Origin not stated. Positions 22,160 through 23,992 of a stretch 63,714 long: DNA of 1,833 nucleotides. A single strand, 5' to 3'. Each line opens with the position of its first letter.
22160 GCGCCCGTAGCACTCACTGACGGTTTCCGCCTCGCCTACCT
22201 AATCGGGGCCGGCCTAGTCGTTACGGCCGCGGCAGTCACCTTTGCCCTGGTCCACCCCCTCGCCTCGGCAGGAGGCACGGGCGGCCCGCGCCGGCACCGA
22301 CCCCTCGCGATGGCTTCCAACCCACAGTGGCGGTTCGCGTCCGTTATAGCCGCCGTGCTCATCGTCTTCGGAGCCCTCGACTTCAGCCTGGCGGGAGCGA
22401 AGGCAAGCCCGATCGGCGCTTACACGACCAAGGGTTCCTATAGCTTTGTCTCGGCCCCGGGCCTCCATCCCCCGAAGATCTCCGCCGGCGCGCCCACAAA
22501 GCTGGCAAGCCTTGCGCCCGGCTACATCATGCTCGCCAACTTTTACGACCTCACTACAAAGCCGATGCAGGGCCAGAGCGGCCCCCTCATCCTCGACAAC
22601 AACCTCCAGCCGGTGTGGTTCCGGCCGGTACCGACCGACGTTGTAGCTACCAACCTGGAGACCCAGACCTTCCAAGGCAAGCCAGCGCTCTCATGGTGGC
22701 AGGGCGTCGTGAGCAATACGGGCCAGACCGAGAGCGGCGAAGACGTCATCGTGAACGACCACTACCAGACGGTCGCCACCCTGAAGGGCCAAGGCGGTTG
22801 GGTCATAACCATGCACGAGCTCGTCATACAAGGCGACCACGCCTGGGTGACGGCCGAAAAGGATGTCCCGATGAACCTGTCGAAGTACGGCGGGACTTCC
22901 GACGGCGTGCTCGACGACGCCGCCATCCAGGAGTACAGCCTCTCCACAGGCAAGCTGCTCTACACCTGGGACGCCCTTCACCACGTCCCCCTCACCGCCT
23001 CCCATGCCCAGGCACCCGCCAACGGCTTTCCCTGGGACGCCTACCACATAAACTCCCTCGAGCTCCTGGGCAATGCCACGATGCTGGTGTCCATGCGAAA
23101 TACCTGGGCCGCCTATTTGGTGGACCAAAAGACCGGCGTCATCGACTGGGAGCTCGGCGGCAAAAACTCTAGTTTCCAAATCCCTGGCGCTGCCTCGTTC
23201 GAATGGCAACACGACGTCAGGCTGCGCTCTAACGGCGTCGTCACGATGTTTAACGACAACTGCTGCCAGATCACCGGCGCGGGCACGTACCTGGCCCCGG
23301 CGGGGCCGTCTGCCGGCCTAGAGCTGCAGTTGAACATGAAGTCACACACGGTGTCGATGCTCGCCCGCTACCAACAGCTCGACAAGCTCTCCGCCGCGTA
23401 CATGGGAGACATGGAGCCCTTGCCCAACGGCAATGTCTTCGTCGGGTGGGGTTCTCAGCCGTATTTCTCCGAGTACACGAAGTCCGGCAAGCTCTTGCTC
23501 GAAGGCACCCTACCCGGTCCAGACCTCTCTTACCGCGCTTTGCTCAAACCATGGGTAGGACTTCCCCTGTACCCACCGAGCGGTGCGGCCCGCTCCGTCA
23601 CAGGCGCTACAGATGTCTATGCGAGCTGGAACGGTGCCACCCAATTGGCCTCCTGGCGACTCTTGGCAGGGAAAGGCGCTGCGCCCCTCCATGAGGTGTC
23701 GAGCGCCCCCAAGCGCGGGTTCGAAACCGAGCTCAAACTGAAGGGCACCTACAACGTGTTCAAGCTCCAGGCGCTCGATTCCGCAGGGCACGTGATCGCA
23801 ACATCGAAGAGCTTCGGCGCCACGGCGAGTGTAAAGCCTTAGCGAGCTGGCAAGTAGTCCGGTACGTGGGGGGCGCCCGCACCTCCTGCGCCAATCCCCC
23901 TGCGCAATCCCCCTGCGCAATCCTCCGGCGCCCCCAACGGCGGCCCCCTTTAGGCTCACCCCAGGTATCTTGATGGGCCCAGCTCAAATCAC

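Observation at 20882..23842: MFS transporter fused in-frame to an ASST-like domain via a retained signal peptide acting as TM15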

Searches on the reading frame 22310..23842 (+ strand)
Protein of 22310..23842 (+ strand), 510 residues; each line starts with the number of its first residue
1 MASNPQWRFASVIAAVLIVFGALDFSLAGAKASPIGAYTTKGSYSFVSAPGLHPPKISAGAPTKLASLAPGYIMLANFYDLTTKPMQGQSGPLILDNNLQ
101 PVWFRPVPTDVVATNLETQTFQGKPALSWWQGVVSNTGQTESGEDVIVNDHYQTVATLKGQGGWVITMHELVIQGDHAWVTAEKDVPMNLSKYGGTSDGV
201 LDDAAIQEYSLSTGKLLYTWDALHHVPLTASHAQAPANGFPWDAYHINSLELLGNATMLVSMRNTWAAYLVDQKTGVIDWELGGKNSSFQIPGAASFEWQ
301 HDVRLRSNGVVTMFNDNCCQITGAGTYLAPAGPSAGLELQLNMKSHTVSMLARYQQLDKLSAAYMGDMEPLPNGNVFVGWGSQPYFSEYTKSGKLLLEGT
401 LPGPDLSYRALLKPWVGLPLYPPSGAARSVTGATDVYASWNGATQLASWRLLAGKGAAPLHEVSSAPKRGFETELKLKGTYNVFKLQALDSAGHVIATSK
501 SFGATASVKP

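Call 15: search_solved_structures(query=window:22400-23842:+, max_evalue=1, show_alignments=2)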
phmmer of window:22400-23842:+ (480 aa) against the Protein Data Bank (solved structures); distinct sequences matched with E-value up to 1: 2.
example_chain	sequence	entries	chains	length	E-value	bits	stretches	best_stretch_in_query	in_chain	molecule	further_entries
9kf4_A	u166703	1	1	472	1.5e-82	281.3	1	14-471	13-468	Sulfotransferase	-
9kf6_A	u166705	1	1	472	2.9e-82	280.3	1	14-471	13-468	Sulfotransferase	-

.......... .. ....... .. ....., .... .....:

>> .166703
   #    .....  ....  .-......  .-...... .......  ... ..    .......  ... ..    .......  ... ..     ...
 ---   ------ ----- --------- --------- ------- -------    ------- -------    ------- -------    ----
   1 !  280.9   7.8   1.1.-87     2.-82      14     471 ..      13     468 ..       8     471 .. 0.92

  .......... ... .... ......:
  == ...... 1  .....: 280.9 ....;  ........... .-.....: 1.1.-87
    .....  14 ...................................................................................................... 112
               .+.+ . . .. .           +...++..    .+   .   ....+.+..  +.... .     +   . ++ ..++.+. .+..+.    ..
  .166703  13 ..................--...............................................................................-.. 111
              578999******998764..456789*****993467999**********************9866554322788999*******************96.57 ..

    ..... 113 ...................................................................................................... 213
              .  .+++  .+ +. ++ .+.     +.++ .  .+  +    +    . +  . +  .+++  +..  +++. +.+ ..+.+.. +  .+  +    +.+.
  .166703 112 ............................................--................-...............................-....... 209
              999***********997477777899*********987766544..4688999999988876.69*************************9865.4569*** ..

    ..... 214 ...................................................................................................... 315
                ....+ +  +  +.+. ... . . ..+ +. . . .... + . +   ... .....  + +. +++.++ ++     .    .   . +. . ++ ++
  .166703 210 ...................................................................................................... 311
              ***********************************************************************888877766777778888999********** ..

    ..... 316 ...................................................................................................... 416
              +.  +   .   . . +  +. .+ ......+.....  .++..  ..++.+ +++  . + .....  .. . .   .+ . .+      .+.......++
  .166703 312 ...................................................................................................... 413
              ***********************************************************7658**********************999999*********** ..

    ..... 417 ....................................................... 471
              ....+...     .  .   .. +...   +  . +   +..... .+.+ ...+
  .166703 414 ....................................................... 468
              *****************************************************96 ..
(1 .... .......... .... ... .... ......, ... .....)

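Call 18: search_protein_representatives(protein=window:22310-23842:+)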
Query: 510 residues. Proteins with E-value up to 0.001 (for the whole library): 7413; up to 1e-10: 4263; up to 1e-30: 1128. The best 150 are listed.
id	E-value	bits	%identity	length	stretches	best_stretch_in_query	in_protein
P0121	2.4e-184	630.4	55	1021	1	7-504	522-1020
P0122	1.1e-169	582.1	53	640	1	9-504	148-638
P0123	1.2e-161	555.5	52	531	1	13-503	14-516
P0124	2.0e-159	548.2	39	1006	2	87-502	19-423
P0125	3.5e-143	494.6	49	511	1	23-503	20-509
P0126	2.5e-135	468.7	51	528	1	14-505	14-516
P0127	1.3e-134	466.3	72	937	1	4-274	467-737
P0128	7.4e-133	460.5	60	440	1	19-347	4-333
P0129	2.0e-121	422.8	45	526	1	12-502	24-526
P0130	1.5e-119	416.6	48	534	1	18-502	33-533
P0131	2.1e-118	412.8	57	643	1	102-408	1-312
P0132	3.1e-116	405.7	62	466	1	9-291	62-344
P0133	9.4e-110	384.3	42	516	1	17-502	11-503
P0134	4.3e-109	382.1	42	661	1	31-500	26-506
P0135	6.2e-108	378.3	67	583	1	26-276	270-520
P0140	3.1e-96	339.7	42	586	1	40-501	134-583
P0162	1.4e-85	304.6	41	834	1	35-508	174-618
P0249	6.4e-76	272.7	40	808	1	38-502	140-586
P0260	2.3e-74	267.6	36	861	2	119-390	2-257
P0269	1.0e-73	265.4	37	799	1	79-491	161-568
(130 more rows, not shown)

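Call 32: search_solved_structures(query=A2, max_evalue=10, show_alignments=4)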
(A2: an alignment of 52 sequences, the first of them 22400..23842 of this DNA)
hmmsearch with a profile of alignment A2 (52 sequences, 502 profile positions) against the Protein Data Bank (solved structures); distinct sequences matched with E-value up to 10: 8.
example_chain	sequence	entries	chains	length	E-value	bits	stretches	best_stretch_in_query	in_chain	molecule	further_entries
9kf4_A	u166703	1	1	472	2.3e-171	574.1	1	45-496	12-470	Sulfotransferase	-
9kf6_A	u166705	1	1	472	1.3e-170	571.6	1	45-496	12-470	Sulfotransferase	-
3elq_A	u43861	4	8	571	4.3e-06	28.9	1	245-376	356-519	Arylsulfate sulfotransferase | Arylsulfate sulfotransferase AssT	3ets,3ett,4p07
4p04_A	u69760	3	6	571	5e-05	25.4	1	245-376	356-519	Arylsulfate sulfotransferase AssT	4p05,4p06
7cqy_A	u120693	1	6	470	0.19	13.6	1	203-233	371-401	Tetrathionate hydrolase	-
6l8a_A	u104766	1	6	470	0.19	13.6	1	203-233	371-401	Tetrathionate hydrolase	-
6v45_A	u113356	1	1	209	0.48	12.2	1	13-80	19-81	Probable carnitine operon oxidoreductase caia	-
3no2_A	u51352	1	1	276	1.9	10.2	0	360-397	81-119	uncharacterized protein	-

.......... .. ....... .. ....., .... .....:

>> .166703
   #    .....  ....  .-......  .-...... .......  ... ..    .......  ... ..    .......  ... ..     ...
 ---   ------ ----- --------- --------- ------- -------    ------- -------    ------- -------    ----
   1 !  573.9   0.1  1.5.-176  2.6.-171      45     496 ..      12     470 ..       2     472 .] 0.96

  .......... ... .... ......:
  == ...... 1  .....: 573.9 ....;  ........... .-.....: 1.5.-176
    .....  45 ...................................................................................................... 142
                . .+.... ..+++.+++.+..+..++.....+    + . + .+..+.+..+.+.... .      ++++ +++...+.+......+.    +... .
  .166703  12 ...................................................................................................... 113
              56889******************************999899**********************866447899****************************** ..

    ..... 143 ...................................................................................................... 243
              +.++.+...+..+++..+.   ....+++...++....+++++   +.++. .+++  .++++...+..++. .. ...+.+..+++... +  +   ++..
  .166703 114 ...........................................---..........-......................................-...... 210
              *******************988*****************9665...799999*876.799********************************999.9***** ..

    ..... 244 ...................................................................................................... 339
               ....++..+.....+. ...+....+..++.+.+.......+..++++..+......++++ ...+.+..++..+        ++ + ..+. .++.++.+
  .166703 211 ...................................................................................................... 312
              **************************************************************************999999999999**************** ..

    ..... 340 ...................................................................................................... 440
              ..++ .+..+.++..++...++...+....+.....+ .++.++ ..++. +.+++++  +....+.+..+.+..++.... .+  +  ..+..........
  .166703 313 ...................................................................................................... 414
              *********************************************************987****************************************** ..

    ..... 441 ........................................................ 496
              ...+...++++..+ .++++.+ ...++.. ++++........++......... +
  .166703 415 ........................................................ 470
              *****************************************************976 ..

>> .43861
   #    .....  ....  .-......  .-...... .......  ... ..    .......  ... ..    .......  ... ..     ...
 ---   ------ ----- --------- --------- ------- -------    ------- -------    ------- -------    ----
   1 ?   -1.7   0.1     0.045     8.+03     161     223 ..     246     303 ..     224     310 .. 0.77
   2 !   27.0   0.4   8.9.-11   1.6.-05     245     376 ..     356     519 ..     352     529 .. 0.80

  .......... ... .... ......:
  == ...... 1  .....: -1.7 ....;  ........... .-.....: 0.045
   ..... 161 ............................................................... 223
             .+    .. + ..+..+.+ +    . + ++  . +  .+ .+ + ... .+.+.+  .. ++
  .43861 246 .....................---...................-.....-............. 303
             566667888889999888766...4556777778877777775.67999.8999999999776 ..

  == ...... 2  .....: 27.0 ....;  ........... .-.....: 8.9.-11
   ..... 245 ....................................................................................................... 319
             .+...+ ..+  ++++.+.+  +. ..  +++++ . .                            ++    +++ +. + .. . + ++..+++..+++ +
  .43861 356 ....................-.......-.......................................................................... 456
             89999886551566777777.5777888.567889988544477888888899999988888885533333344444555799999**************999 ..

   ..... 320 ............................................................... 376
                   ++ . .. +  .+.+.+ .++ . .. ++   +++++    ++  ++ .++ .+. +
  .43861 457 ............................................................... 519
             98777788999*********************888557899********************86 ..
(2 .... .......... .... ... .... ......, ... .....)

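Call 69: search_protein_families(library=pfam, proteins=[P0121, P0122, P0124, P0127, P0162, P0249, P0260, P0269, P0140, P0134], max_evalue=0.001)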
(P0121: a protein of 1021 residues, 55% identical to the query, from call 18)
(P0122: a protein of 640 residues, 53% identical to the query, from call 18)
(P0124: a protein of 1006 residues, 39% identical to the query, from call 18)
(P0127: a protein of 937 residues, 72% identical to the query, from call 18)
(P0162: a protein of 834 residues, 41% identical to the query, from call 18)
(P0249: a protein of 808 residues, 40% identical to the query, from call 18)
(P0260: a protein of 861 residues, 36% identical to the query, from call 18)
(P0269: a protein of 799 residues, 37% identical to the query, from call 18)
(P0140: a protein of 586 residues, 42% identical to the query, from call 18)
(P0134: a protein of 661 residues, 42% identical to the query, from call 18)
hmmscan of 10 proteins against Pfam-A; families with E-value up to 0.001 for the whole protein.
P0121 (1021 aa): 3 families
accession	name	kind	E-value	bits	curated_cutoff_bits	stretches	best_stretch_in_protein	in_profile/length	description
PF07690.21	MFS_1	-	3e-49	168.3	33.4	1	63-456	2-346/347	Major Facilitator Superfamily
PF14269.12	Arylsulfotran_2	-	4e-39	135.2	27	1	634-915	3-298/301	Arylsulfotransferase (ASST)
PF05935.17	Arylsulfotrans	-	9e-17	61.6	24.2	1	717-900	124-335/374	Arylsulfotransferase (ASST)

P0122 (640 aa): 2 families
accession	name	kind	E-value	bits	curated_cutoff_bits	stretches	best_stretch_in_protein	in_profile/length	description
PF14269.12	Arylsulfotran_2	-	4.1e-38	131.9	27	1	301-533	58-298/301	Arylsulfotransferase (ASST)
PF05935.17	Arylsulfotrans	-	1.9e-11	44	24.2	1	332-520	119-337/374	Arylsulfotransferase (ASST)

P0124 (1006 aa): 2 families
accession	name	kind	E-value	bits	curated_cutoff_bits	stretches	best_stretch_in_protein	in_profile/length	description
PF14269.12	Arylsulfotran_2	-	1.9e-99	333.3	27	2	49-319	2-299/301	Arylsulfotransferase (ASST)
PF05935.17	Arylsulfotrans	-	2.7e-25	89.6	24.2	2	24-305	30-337/374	Arylsulfotransferase (ASST)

P0127 (937 aa): 2 families
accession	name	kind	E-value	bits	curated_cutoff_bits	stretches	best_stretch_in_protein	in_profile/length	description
PF07690.21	MFS_1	-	1.3e-48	166.2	33.4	1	2-389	8-346/347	Major Facilitator Superfamily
PF14269.12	Arylsulfotran_2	-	1.3e-17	64.6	27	1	582-734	3-171/301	Arylsulfotransferase (ASST)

P0162 (834 aa): 2 families
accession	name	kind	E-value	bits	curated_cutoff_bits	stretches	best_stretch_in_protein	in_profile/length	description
PF14269.12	Arylsulfotran_2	-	5e-48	164.5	27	1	246-509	2-299/301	Arylsulfotransferase (ASST)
PF05935.17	Arylsulfotrans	-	2.6e-14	53.5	24.2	1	204-495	11-337/374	Arylsulfotransferase (ASST)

P0249 (808 aa): 2 families
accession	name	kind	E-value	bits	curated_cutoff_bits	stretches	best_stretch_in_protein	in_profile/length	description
PF14269.12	Arylsulfotran_2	-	1.9e-43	149.4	27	1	213-481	1-298/301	Arylsulfotransferase (ASST)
PF05935.17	Arylsulfotrans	-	2.1e-23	83.4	24.2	1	165-474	8-343/374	Arylsulfotransferase (ASST)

P0260 (861 aa): 3 families
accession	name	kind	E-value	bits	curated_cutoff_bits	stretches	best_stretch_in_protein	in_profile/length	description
PF14269.12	Arylsulfotran_2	-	1.9e-84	284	27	2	2-257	3-289/301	Arylsulfotransferase (ASST)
PF05935.17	Arylsulfotrans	-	3.4e-32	112.3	24.2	2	70-224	118-305/374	Arylsulfotransferase (ASST)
PF13360.13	PQQ_2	-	2.9e-05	24.3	27.6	0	570-654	2-59/233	Outer membrane protein assembly factor BamB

P0269 (799 aa): 2 families
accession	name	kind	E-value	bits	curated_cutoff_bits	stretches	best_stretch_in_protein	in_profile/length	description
PF14269.12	Arylsulfotran_2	-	1.6e-52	179.2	27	1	203-474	2-297/301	Arylsulfotransferase (ASST)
PF05935.17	Arylsulfotrans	-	1.2e-13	51.3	24.2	1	252-462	95-337/374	Arylsulfotransferase (ASST)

P0140 (586 aa): 2 families
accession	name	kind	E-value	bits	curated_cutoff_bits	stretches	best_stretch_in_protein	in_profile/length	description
PF14269.12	Arylsulfotran_2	-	2.9e-41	142.3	27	1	211-481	6-297/301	Arylsulfotransferase (ASST)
PF05935.17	Arylsulfotrans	-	9.5e-09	35.2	24.2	1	249-469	86-337/374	Arylsulfotransferase (ASST)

P0134 (661 aa): 2 families
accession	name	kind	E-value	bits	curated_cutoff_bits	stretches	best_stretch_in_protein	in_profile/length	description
PF14269.12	Arylsulfotran_2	-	4.4e-44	151.5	27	1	173-402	58-295/301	Arylsulfotransferase (ASST)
PF05935.17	Arylsulfotrans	-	3e-13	50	24.2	1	176-392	95-337/374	Arylsulfotransferase (ASST)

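Call 70: find_encoding_contigs(protein=P0126, flank=6000, max_places=3)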
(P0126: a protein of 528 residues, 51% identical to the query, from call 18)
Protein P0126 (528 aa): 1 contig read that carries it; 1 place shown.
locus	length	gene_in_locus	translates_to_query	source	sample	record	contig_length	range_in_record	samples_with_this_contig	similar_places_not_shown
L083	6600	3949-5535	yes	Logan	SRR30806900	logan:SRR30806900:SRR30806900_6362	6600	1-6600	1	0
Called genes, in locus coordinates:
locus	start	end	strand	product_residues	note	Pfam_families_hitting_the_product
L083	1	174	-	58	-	?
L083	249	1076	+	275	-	PF13743:Thioredoxin_5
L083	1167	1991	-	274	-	PF02673:BacA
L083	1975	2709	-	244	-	PF09335:VTT_dom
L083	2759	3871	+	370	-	PF00155:Aminotran_1_2 (faint), PF01041:DegT_DnrJ_EryC1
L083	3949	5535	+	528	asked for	PF14269:Arylsulfotran_2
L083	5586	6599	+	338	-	?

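Call 71: find_encoding_contigs(protein=P0123, flank=6000, max_places=3)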
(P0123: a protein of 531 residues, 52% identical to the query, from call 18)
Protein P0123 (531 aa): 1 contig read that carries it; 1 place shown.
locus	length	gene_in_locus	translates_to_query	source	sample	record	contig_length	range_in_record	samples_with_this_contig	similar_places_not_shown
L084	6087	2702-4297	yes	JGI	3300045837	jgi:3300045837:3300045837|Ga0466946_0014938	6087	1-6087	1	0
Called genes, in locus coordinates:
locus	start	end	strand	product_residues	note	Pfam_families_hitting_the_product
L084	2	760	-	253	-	?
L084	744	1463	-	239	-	PF09335:VTT_dom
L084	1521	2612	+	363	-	PF00155:Aminotran_1_2 (weak), PF01041:DegT_DnrJ_EryC1, PF01212:Beta_elim_lyase (weak)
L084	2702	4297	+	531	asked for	PF14269:Arylsulfotran_2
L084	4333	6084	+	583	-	PF05935:Arylsulfotrans, PF14269:Arylsulfotran_2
